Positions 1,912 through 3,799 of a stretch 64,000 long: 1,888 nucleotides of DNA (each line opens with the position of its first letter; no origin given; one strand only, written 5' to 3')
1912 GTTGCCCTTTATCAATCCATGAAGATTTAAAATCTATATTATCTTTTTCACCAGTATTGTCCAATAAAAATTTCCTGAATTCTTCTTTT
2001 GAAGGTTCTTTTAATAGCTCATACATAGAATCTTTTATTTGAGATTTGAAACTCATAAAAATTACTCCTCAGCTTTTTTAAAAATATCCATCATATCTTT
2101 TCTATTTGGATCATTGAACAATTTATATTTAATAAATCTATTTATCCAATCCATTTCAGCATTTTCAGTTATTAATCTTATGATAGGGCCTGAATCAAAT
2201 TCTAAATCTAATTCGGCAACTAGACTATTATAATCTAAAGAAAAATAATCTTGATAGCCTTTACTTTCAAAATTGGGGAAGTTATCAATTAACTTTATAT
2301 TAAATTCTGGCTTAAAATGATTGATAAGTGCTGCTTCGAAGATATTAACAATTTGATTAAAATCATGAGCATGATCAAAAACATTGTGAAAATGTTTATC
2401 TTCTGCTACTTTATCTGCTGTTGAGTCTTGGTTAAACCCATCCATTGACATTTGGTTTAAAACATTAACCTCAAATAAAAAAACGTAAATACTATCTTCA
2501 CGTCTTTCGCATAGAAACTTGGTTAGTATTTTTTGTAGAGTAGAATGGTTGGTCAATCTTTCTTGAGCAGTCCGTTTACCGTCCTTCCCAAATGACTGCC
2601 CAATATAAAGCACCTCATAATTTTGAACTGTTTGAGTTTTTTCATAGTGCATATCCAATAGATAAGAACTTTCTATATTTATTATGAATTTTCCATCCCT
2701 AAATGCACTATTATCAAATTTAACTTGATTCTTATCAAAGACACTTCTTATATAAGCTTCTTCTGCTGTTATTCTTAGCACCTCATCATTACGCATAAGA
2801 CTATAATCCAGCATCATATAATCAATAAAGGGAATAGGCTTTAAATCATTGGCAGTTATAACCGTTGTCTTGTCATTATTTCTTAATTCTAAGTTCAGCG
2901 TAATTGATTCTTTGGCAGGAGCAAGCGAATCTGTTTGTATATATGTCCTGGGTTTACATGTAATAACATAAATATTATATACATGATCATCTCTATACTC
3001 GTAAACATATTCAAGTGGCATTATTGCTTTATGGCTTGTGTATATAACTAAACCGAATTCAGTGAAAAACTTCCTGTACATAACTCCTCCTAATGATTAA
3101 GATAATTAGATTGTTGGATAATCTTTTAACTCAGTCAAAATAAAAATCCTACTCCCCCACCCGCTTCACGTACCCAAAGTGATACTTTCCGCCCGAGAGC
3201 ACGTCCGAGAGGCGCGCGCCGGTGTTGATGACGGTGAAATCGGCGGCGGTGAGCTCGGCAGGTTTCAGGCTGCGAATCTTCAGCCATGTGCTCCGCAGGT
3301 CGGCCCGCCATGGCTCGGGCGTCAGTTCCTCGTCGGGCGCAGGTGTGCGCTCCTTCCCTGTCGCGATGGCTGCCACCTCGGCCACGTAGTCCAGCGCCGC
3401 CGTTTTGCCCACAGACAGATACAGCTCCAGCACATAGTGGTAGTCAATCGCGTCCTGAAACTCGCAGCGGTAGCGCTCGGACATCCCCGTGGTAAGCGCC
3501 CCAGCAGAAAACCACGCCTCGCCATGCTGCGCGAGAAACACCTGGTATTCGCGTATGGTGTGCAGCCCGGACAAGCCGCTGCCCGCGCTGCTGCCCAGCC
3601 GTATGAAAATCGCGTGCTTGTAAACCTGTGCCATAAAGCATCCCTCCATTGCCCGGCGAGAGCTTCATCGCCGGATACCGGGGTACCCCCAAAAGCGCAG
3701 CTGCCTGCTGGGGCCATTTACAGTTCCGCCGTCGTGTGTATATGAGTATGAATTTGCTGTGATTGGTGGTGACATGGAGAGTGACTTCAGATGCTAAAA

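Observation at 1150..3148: AT-rich two-gene cassette: GIY-YIG-like protein plus AlbA_2/Schlafen-like protein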

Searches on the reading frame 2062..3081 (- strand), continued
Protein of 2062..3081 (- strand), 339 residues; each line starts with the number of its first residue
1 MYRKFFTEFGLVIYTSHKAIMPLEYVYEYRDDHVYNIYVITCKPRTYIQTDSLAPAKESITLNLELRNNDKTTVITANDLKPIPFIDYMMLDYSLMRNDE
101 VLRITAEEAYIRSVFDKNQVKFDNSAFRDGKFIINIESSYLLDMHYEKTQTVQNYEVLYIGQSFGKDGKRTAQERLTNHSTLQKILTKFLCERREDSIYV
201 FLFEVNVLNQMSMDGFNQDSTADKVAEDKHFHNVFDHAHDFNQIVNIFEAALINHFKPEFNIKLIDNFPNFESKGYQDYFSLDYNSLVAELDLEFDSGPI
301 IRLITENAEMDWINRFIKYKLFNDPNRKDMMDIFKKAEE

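Call 61: fold_search(model_id=the predicted structure, library=viral)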
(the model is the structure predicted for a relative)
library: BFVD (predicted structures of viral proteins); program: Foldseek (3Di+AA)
matches with E <= 10: 820; with E <= 0.001: 0
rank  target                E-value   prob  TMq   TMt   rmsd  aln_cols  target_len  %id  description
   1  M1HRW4                1.4e-02  0.21  0.14  0.23  16.9       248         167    6  (no name in the UniProt tables at hand)
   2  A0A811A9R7            4.3e-02  0.06  0.07  0.09  17.6       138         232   14  (no name in the UniProt tables at hand)
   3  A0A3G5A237            5.2e-02  0.30  0.09  0.08  14.9       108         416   15  PDZ domain-containing protein [Faunusvirus sp.]
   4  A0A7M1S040            7.4e-02  0.30  0.11  0.28  11.7       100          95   16  Uncharacterized protein [uncultured phage cr127_1]
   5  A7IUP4                7.4e-02  0.04  0.08  0.10  23.1       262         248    8  Uncharacterized protein m514L [Paramecium bursaria Chlorella virus MT325]
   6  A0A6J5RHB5            7.4e-02  0.03  0.07  0.05  21.1       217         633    8  Uncharacterized protein [uncultured Caudovirales phage]
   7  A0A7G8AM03            8.9e-02  0.05  0.08  0.12  20.8       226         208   11  (no name in the UniProt tables at hand)
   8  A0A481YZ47            9.4e-02  0.04  0.10  0.07  17.8       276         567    8  Uncharacterized protein [Mimivirus LCMiAC01]
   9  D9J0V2                1.0e-01  0.09  0.11  0.20  18.8       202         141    8  Gp154 [Brochothrix phage A9]
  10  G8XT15                1.0e-01  0.04  0.08  0.09  24.0       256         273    6  Membrane glycoprotein UL119 [Saimiriine betaherpesvirus 4]
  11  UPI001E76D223         1.1e-01  0.03  0.08  0.07  23.7       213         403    5  (no name look-up for this kind of identifier)
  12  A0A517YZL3            1.2e-01  0.08  0.09  0.06  18.6       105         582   10  (no name in the UniProt tables at hand)
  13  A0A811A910            1.3e-01  0.20  0.13  0.23  13.2       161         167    6  (no name in the UniProt tables at hand)
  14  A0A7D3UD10            1.4e-01  0.11  0.10  0.08  15.5       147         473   12  (no name in the UniProt tables at hand)
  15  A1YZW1                1.5e-01  0.28  0.10  0.21  16.2       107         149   10  Uncharacterized protein [Burkholderia phage BcepF1]
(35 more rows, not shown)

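Call 81: search_protein_families(library=padloc, alignment_id=A3, max_evalue=1e-10)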
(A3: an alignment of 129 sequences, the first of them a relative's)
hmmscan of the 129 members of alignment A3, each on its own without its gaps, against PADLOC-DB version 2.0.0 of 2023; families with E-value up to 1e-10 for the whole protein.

A. member 1, L006:8905-9837:- (310 aa): 0 families

B. families by the number of members that match (of 129 scanned): 229 families (the first 25 are shown)
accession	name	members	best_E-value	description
PDLC04893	PDC-S06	2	6.4e-78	-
PDLC04135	mad3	2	4.2e-21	mads_3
PDLC00127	GajB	1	8.5e-230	UrvD helicase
PDLC02358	Old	1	1.2e-227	Old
PDLC00384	SduA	1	3e-154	DUF4263 domain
PDLC04807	PDC-S02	1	1.2e-148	-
PDLC03757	Drt2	1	1e-136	DRT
PDLC00133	GajB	1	2.2e-113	UrvD helicase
PDLC04820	PDC-S02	1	8e-110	-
PDLC04803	PDC-S02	1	7e-107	-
PDLC03859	LmuB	1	2e-102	-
PDLC00380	SduA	1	1.8e-91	DUF4263 domain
PDLC02173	Drt2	1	8e-91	-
PDLC04888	PDC-S06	1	7.4e-87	-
PDLC04827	PDC-S02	1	9.3e-86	-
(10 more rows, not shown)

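Call 86: search_protein_families(library=padloc, proteins=[L010:5855-7012:+, L010:7464-8822:+, L169:1847-2296:+, L169:2336-3304:+], max_evalue=0.001)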
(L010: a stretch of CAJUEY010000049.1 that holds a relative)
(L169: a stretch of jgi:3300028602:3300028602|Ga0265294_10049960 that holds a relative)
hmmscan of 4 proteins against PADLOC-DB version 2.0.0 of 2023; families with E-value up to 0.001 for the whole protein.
L010:5855-7012:+ (386 aa): 1 family
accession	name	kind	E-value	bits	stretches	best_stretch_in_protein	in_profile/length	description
PDLC05032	PDC-S50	-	0.00016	18.9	1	24-88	15-68/387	-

L010:7464-8822:+ (453 aa): 25 families
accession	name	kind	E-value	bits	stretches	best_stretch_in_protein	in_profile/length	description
PDLC04141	capP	-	5.1e-24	83.1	1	15-167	5-151/242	capP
PDLC04836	PDC-S04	-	4.4e-23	79.7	1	221-430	18-220/244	-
PDLC04837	PDC-S04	-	1.7e-22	77.9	1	221-434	18-219/234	-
PDLC04840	PDC-S04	-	1.6e-17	62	1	236-432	19-208/227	-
PDLC04839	PDC-S04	-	2.1e-15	55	1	281-433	44-196/205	-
PDLC03963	SoFic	-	1.3e-14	52.4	1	238-437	66-258/361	-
PDLC03949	RmrA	-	1.7e-12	44.9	1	73-258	178-338/363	-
PDLC03944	RmrA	-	2.5e-12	44.5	1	67-212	182-327/384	-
PDLC03951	RmrA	-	5.1e-12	43.4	1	44-210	163-327/400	-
PDLC03947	RmrA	-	3e-11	40.8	1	76-211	200-333/383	-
PDLC04776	PDC-M69B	-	1.1e-10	39.6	1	67-196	64-202/272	-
PDLC03954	RmrA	-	7.2e-10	36.3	1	39-210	163-332/380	-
PDLC04838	PDC-S04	-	1.8e-09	35.7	1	340-434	106-197/209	-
PDLC03948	RmrA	-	3.2e-09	34.2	1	76-212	199-333/397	-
PDLC03952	RmrA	-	5.2e-09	33.4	1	78-211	214-347/395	-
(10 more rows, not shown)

L169:1847-2296:+ (150 aa): 0 families

L169:2336-3304:+ (323 aa): 0 families

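Call 93: find_related_loci(query=A1, collection=viral_contigs, flank=6000)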
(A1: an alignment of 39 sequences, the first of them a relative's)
Query A1 (339 aa) in viral_contigs; peptide patterns used: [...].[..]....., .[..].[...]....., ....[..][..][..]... (x = any residue, [..] = any of these).
94 stretches matched a pattern; 22 encode a relative of the query (tblastn E <= 1e-3); 22 distinct loci.
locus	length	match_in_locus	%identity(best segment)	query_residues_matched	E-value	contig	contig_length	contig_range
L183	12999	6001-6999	35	3-336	3e-57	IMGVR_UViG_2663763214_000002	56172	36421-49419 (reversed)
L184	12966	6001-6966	35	3-336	3e-56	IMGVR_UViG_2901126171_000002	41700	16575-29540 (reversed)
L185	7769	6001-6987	35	1-339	2e-54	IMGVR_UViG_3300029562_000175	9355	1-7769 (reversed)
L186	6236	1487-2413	31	1-338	2e-36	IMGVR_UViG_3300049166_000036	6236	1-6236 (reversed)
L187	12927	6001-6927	31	1-339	7e-36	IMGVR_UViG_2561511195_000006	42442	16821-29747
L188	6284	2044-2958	31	3-335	8e-35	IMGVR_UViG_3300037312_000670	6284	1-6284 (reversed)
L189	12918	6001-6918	31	3-338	1e-34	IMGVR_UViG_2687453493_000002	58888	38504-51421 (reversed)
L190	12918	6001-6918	31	3-335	4e-33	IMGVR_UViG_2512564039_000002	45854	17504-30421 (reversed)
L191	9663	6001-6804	26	37-327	8e-21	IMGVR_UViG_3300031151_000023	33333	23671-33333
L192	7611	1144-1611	34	153-312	1e-20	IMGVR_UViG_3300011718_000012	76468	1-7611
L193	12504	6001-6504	33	129-294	4e-20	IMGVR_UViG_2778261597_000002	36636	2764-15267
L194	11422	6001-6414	36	156-294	8e-20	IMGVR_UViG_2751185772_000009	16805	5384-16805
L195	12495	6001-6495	32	128-294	6e-19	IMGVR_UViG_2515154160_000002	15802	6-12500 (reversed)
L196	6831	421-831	36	156-293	1e-18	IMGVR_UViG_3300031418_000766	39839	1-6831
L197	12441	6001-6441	33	149-294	2e-18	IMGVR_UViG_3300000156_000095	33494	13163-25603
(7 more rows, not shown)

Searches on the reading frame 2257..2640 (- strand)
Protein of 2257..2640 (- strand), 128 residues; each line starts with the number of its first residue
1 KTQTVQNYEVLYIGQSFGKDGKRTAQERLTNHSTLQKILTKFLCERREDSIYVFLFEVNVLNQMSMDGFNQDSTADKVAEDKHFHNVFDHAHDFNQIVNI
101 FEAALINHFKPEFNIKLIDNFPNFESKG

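Call 53: predict_structure(alignment_id=A5)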
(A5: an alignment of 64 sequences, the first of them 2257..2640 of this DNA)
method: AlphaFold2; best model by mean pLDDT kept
length: 128 residues; sequences in the alignment: 64
mean_pLDDT: 58.5   pTM: 0.38
mean pLDDT of the five models: 58.5, 53.7, 51.6, 51.5, 49.2
residues with pLDDT >= 90: 0; 70-90: 15; 50-70: 84; < 50: 29
segments of 3 or more residues with pLDDT < 50: 1-3, 8-18, 62-70, 126-128
pLDDT, mean of each block of 10 residues (from residue 1): 49 48 57 68 74 58 48 61 63 64 68 54 47
secondary structure, 60 per line:
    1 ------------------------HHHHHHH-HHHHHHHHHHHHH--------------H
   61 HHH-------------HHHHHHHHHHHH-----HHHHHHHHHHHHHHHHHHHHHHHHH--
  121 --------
elements in order: H25-31 H33-45 H60-63 H77-88 H94-118

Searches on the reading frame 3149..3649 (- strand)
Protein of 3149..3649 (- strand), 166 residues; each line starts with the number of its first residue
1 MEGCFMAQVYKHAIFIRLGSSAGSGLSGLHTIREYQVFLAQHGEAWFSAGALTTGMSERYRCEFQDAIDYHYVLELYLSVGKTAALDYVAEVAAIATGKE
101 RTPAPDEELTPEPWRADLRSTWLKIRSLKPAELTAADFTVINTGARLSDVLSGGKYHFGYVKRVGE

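Call 3: search_protein_families(library=pfam, proteins=[window:3149-3649:-], max_evalue=1)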
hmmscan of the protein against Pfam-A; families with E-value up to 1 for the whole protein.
window:3149-3649:- (166 aa): 1 family
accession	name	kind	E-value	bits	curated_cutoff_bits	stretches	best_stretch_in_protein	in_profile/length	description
PF24405.1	Pua-like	-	0.065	13.4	27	1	30-133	13-119/176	Pua-like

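Call 4: search_protein_families(library=padloc, proteins=[window:3149-3649:-], max_evalue=1)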
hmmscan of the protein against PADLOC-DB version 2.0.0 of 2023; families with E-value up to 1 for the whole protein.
window:3149-3649:- (166 aa): 0 families

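Call 5: search_protein_families(library=ncbifam, proteins=[window:3149-3649:-], max_evalue=1)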
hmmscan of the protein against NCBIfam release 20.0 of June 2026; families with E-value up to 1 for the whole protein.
window:3149-3649:- (166 aa): 1 family
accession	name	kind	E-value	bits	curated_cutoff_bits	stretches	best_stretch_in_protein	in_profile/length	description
NF053862.1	DS9_1_antiphage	equivalog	0.0091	14.9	420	1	28-132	8-113/486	anti-phage phosphoesterase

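Call 55: search_protein_families(library=phrogs, proteins=[window:3149-3649:-], max_evalue=0.1)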
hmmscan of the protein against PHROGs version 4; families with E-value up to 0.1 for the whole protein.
window:3149-3649:- (166 aa): 0 families
